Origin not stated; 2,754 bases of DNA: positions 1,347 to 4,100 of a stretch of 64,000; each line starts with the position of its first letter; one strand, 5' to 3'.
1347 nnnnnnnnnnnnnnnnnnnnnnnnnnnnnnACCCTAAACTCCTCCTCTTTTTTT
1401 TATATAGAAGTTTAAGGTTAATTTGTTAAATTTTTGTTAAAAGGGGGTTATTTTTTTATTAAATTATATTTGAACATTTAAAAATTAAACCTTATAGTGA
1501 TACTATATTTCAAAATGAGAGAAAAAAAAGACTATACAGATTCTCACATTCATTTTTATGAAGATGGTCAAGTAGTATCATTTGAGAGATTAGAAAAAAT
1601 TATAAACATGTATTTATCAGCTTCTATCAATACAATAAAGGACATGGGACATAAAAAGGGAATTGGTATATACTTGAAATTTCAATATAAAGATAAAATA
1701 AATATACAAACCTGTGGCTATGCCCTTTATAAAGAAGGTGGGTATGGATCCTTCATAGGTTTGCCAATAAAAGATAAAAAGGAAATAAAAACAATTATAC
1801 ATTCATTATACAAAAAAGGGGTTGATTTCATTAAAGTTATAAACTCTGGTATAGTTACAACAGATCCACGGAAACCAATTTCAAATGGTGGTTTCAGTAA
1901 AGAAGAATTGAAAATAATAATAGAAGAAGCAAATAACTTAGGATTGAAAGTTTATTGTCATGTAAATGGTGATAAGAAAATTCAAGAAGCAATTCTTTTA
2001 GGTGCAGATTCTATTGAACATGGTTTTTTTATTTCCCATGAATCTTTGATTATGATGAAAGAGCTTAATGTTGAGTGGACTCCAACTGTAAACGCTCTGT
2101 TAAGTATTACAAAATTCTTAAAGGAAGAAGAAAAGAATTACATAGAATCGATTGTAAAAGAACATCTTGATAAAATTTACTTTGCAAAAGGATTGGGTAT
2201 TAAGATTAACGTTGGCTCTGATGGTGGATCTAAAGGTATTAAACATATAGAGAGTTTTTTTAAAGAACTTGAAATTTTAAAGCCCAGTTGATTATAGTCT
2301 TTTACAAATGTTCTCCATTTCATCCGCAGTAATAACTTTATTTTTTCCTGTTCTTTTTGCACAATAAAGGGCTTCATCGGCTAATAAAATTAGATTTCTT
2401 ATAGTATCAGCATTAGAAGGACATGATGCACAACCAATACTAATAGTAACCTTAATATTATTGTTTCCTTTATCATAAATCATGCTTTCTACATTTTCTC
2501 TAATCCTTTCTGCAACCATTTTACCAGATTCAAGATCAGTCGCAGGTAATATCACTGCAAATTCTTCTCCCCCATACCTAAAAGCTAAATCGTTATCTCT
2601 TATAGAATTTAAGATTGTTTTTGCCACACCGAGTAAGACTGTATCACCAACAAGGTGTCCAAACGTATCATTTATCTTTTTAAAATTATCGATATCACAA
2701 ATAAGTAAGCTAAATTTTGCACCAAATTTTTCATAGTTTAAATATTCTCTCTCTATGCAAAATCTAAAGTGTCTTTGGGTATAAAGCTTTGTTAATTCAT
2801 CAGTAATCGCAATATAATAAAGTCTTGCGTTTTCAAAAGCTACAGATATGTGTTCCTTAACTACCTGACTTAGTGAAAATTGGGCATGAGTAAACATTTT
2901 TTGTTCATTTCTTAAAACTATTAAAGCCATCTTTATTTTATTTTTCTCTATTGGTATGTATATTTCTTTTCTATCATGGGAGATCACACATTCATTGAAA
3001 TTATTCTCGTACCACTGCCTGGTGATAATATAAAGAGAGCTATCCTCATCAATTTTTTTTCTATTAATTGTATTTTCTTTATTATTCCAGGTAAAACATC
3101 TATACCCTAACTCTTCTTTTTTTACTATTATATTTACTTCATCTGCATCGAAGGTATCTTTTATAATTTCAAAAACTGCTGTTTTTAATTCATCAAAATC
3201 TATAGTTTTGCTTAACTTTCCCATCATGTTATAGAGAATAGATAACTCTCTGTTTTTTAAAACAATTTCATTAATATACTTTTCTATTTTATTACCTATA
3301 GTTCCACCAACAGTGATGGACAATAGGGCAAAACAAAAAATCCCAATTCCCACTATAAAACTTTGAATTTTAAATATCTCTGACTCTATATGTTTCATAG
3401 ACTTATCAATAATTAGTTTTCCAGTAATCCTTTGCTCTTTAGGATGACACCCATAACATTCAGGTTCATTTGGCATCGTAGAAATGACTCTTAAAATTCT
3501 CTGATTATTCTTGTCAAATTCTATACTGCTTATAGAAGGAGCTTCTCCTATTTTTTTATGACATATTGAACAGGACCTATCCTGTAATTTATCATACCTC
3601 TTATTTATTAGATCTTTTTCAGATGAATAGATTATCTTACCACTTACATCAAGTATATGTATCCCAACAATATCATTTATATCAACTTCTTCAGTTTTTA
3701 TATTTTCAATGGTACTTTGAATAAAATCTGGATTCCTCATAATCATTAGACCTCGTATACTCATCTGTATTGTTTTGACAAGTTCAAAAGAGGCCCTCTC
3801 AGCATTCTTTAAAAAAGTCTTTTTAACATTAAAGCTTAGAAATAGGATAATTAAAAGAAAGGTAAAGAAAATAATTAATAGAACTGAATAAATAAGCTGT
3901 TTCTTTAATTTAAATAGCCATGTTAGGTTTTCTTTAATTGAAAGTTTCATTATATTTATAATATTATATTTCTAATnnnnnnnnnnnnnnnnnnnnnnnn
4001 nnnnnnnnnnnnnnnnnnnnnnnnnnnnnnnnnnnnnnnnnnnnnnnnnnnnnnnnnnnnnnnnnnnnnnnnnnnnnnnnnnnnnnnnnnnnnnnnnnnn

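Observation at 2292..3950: Diguanylate cyclase with a periplasmic di-heme c-type sensor domain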

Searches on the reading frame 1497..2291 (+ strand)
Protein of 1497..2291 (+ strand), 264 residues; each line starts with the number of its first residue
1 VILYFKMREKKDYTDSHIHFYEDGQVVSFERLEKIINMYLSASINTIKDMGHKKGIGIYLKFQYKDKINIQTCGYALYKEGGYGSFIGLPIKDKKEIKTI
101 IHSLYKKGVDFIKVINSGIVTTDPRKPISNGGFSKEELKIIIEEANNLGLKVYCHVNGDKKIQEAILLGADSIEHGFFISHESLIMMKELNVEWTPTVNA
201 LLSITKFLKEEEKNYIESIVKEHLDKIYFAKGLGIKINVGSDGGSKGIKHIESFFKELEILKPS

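Call 51: search_protein_families(library=pfam, proteins=[window:1497-2291:+], max_evalue=0.01)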
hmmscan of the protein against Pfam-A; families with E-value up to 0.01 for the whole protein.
window:1497-2291:+ (264 aa): 1 family
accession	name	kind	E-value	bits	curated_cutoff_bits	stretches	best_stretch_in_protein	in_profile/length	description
PF01979.26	Amidohydro_1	-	5.4e-12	46.1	25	1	14-248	7-256/345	Amidohydrolase family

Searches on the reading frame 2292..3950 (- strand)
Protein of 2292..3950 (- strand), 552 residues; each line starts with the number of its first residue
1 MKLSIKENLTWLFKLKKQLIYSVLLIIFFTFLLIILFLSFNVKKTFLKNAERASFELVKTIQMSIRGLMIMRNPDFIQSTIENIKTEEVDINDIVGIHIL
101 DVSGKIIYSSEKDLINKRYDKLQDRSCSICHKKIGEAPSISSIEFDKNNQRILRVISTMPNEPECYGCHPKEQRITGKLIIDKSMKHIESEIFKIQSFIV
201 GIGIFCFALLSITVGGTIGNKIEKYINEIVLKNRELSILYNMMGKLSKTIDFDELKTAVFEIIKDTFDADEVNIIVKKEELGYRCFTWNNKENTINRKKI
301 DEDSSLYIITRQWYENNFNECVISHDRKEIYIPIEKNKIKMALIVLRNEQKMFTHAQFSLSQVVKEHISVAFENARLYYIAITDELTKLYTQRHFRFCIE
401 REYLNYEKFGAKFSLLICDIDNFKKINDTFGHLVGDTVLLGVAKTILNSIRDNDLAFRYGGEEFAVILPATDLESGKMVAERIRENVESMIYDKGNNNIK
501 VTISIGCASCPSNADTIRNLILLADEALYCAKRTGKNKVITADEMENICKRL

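Call 3: search_protein_families(library=pfam, proteins=[window:2292-3950:-], max_evalue=1)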
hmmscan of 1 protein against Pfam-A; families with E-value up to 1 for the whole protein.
window:2292-3950:- (552 aa): 8 families
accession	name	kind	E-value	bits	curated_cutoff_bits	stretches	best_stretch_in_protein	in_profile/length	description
PF00990.26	GGDEF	-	1.7e-44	151.9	23.8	1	381-538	1-161/161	Diguanylate cyclase, GGDEF domain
PF21563.3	Mcp40H-20_sensor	-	0.00047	20.9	27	1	148-185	74-111/112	Methyl-accepting chemotaxis sensory transducer, class 40H, sensor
PF22113.1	Mtrc-MtrF_II-IV_dom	-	0.01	15.8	30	1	120-183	77-133/176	Outer membrane cytochrome MtrC/MtrF-like, domains II/IV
PF14522.11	Cytochrome_C7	-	0.016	15.4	24.8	1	123-175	12-54/67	Cytochrome c7 and related cytochrome c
PF10367.15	zf-Vps39_C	-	0.043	13.8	24.7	1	124-136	9-21/41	Vacuolar sorting protein 39 C-terminal zinc finger domain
PF11845.13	Tll0287-like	-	0.28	12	24.1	0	146-176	84-115/144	Tll0287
PF14537.11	Cytochrom_c3_2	-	0.64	11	25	0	119-171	21-66/79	Cytochrome c3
PF09699.15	Paired_CXXCH_1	-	0.92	9.7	20.6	0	165-172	32-39/41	Doubled CXXCH motif (Paired_CXXCH_1)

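Call 4: search_protein_families(library=ncbifam, proteins=[window:2292-3950:-], max_evalue=1)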
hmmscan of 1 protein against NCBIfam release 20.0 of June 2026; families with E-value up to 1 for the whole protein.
window:2292-3950:- (552 aa): 23 families
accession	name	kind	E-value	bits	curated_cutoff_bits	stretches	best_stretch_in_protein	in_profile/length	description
TIGR00254.1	GGDEF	domain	3.5e-50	170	37.4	1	380-542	4-167/168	diguanylate cyclase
NF007135.0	PRK09581.1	equivalog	1.9e-47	162.1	474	1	380-542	291-455/457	PleD family two-component system response regulator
NF007380.0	PRK09894.1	equivalog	1.4e-46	159.2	256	1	342-548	87-293/296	diguanylate cyclase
NF041606.1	dguan_cyc_DgcA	equivalog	1.7e-45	155.5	370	1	308-541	103-338/340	diguanylate cyclase DgcA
NF038266.1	diguan_SiaD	equivalog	1.6e-43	148.9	290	1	374-539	87-252/252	biofilm regulation diguanylate cyclase SiaD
NF007423.1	PRK09966.1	equivalog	3.3e-40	138.2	325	1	365-532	223-390/390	diguanylate cyclase DgcN/YfiN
NF051473.1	DigCycDgcsShew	equivalog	7.4e-35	120.7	400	1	356-538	110-287/291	diguanylate cyclase DgcS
NF047654.1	DiguCycDgcRLepto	equivalog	1e-33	116.5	500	1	375-540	127-294/295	diguanylate cyclase DgcR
NF011955.1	PRK15426.1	equivalog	2.6e-32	111.7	408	1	363-544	379-563/564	cellulose biosynthesis regulator diguanylate cyclase DgcQ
NF007599.0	PRK10245.1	equivalog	1.6e-29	102.6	402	1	368-539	197-367/371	diguanylate cyclase AdrA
NF040885.1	diguan_DgcJ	equivalog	5.9e-26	91.3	500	1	356-537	319-491/493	diguanylate cyclase DgcJ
NF047872.1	GGDEF_GdpS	equivalog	1.2e-25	90.5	400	1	383-540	189-348/355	GGDEF domain-containing protein GdpS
NF007298.0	PRK09776.1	equivalog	1.6e-25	89.2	1135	1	376-540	679-843/1111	diguanylate cyclase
NF007474.0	PRK10060.1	equivalog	7.2e-25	87.3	782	1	375-545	231-399/663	cyclic di-GMP phosphodiesterase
NF045675.1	PhdiestaseDibA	equivalog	8e-21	74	980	1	374-538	196-360/623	phosphodiesterase DibA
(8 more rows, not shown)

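Call 23: predict_structure(protein=window:2292-3950:-)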
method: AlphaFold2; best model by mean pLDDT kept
length: 552 residues; sequences in the alignment: 1
mean_pLDDT: 39.4   pTM: 0.26
mean pLDDT of the five models: 39.4, 33.2, 31.6, 31.1, 28.4
residues with pLDDT >= 90: 9; 70-90: 27; 50-70: 37; < 50: 479
segments of 3 or more residues with pLDDT < 50: 50-206, 208-216, 218-443, 448-467, 469-473, 498-552
pLDDT, mean of each block of 10 residues (from residue 1): 76 90 90 78 57 44 33 32 31 32 33 33 30 33 37 33 33 26 28 38 46 47 41 31 30 36 35 34 35 34 28 26 31 32 29 26 29 27 28 29 30 37 39 38 47 37 45 50 57 49 42 35 43 37 40 37
secondary structure, 60 per line:
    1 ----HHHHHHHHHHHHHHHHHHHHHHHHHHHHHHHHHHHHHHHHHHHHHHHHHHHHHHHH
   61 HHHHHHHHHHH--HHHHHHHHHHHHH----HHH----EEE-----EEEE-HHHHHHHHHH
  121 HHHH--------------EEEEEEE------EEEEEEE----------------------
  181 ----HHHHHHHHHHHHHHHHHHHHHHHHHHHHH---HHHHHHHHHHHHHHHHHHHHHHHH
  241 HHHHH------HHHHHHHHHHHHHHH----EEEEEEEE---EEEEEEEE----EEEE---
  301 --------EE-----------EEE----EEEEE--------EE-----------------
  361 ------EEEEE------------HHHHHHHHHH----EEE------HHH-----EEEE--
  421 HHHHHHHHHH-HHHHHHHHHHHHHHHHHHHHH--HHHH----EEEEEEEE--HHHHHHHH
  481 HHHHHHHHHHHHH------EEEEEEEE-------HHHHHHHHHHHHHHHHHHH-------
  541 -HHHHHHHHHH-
elements in order: H5-71 H74-86 E98-100 E106-109 H111-124 E139-145 E152-158 H185-213 H217-245 H252-266 E271-278 E282-289 E294-297 E322-324 E329-333 E367-371 H384-393 E398-400 E415-418 H421-430 H432-452 H455-458 E463-470 H473-493 E500-507 H515-533 H542-551

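Call 27: search_protein_families(library=pfam, alignment_id=A3, max_evalue=0.001)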
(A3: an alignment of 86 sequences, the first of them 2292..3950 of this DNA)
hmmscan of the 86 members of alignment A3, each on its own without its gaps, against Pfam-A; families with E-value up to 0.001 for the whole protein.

A. member 1, window:2292-3950:- (552 aa): 2 families
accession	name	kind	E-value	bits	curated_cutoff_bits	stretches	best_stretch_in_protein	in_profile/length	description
PF00990.26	GGDEF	-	1.7e-44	151.9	23.8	1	381-538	1-161/161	Diguanylate cyclase, GGDEF domain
PF21563.3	Mcp40H-20_sensor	-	0.00047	20.9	27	0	148-185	74-111/112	Methyl-accepting chemotaxis sensory transducer, class 40H, sensor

B. families by the number of members that match (of 86 scanned): 38 families (the first 25 are shown)
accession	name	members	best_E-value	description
PF00672.30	HAMP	55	3.4e-17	HAMP domain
PF21563.3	Mcp40H-20_sensor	47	4.7e-10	Methyl-accepting chemotaxis sensory transducer, class 40H, sensor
PF00990.26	GGDEF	41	1.1e-49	Diguanylate cyclase, GGDEF domain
PF02518.31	HATPase_c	35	3.9e-33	Histidine kinase-, DNA gyrase B-, and HSP90-like ATPase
PF00512.31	HisKA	29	7.2e-16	His Kinase A (phospho-acceptor) domain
PF08448.16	PAS_4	23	8.4e-26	PAS fold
PF13426.13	PAS_9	22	1.1e-27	PAS domain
PF00989.32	PAS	20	5.9e-21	PAS fold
PF13185.12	GAF_2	16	4.9e-30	GAF domain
PF13492.12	GAF_3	16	3.3e-22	GAF domain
PF13188.13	PAS_8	11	1.2e-09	PAS domain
PF01590.32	GAF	10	1.1e-24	GAF domain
PF13581.12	HATPase_c_2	9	4.4e-07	Histidine kinase-like ATPase domain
PF07730.19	HisKA_3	8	1.2e-15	Histidine kinase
PF17203.10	sCache_3_2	6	8.8e-07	Single cache domain 3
PF11845.13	Tll0287-like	3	3.2e-06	Tll0287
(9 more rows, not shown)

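Call 44: find_related_loci(query=window:2292-3950:-, collection=genome_contigs, flank=6000)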
Query window:2292-3950:- (552 aa) in genome_contigs; peptide patterns used: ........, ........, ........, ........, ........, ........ (x = any residue, [..] = any of these).
524 stretches matched a pattern; 413 encode a relative of the query (tblastn E <= 1e-3); the best 80 are kept; 80 distinct loci.
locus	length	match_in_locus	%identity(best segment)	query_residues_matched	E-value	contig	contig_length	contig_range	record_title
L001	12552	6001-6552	45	362-542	2e-41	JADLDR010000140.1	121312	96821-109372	MAG: Armatimonadota bacterium isolate SJ283 c_000000733713, whole genome shotgun sequence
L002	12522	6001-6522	48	360-539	2e-39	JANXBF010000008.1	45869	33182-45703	MAG: Candidatus Calescibacterium sp. isolate SKYB25 NODE_8_length_45869_cov_6.815950, whole genome shotgun sequence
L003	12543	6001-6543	48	360-542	5e-39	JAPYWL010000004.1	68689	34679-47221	MAG: Deltaproteobacteria bacterium isolate RSWP7 scaffold_32_c1, whole genome shotgun sequence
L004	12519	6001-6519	46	360-538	7e-38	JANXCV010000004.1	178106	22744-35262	MAG: Candidatus Calescibacterium sp. isolate SKYB82 NODE_4_length_178106_cov_28.244370, whole genome shotgun sequence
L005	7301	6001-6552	43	366-552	3e-37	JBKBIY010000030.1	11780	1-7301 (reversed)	MAG: bacterium isolate 21I_057.bin.20 NODE_30_length_11780_cov_3.828933, whole genome shotgun sequence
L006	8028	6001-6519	46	360-538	3e-37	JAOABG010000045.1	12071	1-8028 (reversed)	MAG: bacterium isolate SKW172 NODE_45_length_12071_cov_3.741788, whole genome shotgun sequence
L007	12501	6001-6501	44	373-539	9e-37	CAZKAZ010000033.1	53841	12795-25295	MAG TPA_asm: uncultured bacterium isolate binchicken_co405_310 genome assembly, contig: NODE_823_length_53841_cov_3.8110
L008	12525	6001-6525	45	362-542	8e-37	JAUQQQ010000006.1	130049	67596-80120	MAG: bacterium isolate ZGR_13_1_3.bins.10.Tibet NODE_244_length_130049_cov_19.952379, whole genome shotgun sequence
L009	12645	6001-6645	43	332-542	1e-36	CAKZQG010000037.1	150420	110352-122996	MAG TPA_asm: uncultured bacterium isolate SRR5214706_bin.133_CONCOCT_v1.1_MAG genome assembly, contig: ERZ1744544.35, wh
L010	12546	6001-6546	44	369-547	9e-36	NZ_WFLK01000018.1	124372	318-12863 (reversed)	Janthinobacterium sp. FT58W NODE_18_length_124372_cov_29.677363_18, whole genome shotgun sequence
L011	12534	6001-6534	44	364-542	5e-36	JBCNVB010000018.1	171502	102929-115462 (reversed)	MAG: bacterium isolate DT_Bin_34 contig18, whole genome shotgun sequence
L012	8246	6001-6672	37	322-539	1e-35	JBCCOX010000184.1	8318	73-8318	MAG: Deinococcota bacterium isolate P01_D01_bin.114 k141_1241980_length_8318_cov_21.6966, whole genome shotgun sequence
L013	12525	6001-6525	43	370-541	2e-35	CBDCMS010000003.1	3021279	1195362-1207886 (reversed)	MAG: Acidobacteriota bacterium isolate d2208f9c-dc62-4c60-9894-974f31c88c53 genome assembly, contig: contig_3, whole gen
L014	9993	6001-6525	42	374-547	7e-35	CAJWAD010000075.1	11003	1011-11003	MAG TPA_asm: uncultured Oleiphilus sp. isolate SRR5469033_bin.29_MetaBAT_v2.12.1_MAG genome assembly, contig: NODE_5277_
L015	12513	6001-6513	42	377-548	8e-35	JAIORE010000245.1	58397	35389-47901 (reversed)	MAG: Candidatus Cloacimonadota bacterium isolate SMBSF10 20072_Bin_3_contigs_1_c_000000000055, whole genome shotgun sequ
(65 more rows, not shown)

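Call 45: find_encoding_contigs(protein=window:2292-3950:-, flank=3000, max_places=4)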
Protein window:2292-3950:- (552 aa): no gene with exactly this product is on record in the collection.

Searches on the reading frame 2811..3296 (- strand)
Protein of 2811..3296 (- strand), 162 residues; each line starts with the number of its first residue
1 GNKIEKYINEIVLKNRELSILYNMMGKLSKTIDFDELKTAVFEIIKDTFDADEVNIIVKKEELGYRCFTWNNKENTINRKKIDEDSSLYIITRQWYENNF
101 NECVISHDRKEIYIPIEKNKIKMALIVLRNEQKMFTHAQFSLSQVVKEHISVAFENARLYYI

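Call 50: search_solved_structures(query=A5, max_evalue=1, show_alignments=1)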
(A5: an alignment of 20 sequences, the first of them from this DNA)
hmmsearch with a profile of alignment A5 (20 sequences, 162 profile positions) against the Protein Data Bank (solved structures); distinct sequences matched with E-value up to 1: 22.
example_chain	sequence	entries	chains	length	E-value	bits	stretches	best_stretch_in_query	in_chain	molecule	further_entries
3o5y_A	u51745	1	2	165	5.3e-07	32.9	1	57-160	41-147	Sensor protein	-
6oap_A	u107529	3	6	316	0.00012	25.2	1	23-161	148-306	Dual sensor histidine kinase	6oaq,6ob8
2y79_A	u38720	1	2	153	0.0011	22.1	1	112-161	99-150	REDOX SENSOR HISTIDINE KINASE RESPONSE REGULATOR DEVS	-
2w3d_A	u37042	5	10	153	0.0011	22.1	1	112-161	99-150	TWO COMPONENT SENSOR HISTIDINE KINASE DEVS (GAF FAMILY PROTEIN)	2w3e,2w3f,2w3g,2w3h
4ynr_A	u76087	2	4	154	0.0011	22.1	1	112-161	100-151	Redox sensor histidine kinase response regulator DevS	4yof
2y8h_A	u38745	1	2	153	0.0011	22.1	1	112-161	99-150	TWO COMPONENT SENSOR HISTIDINE KINASE DEVS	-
4mcw_A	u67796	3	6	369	0.013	18.6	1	25-161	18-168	Metal dependent phosphohydrolase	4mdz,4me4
3ci6_A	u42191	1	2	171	0.021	17.9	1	15-146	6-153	Phosphoenolpyruvate-protein phosphotransferase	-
6oei_A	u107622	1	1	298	0.024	17.7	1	109-161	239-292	Spindle pole body component SPC42,Sigma-54-dependent transcriptional regulator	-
3k2n_A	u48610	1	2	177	0.029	17.5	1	109-161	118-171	Sigma-54-dependent transcriptional regulator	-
8w26_A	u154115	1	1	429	0.031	17.4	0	110-159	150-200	histidine kinase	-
4g3w_A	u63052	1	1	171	0.038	17.1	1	15-154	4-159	Transcriptional regulator nlh1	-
4g3k_A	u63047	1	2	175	0.041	17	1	15-154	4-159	Transcriptional regulator nlh1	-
2vzw_A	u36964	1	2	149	0.047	16.8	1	112-160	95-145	PROBABLE HISTIDINE KINASE RESPONSE REGULATOR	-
2lb5_A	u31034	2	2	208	0.076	16.1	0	110-159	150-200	Sensor histidine kinase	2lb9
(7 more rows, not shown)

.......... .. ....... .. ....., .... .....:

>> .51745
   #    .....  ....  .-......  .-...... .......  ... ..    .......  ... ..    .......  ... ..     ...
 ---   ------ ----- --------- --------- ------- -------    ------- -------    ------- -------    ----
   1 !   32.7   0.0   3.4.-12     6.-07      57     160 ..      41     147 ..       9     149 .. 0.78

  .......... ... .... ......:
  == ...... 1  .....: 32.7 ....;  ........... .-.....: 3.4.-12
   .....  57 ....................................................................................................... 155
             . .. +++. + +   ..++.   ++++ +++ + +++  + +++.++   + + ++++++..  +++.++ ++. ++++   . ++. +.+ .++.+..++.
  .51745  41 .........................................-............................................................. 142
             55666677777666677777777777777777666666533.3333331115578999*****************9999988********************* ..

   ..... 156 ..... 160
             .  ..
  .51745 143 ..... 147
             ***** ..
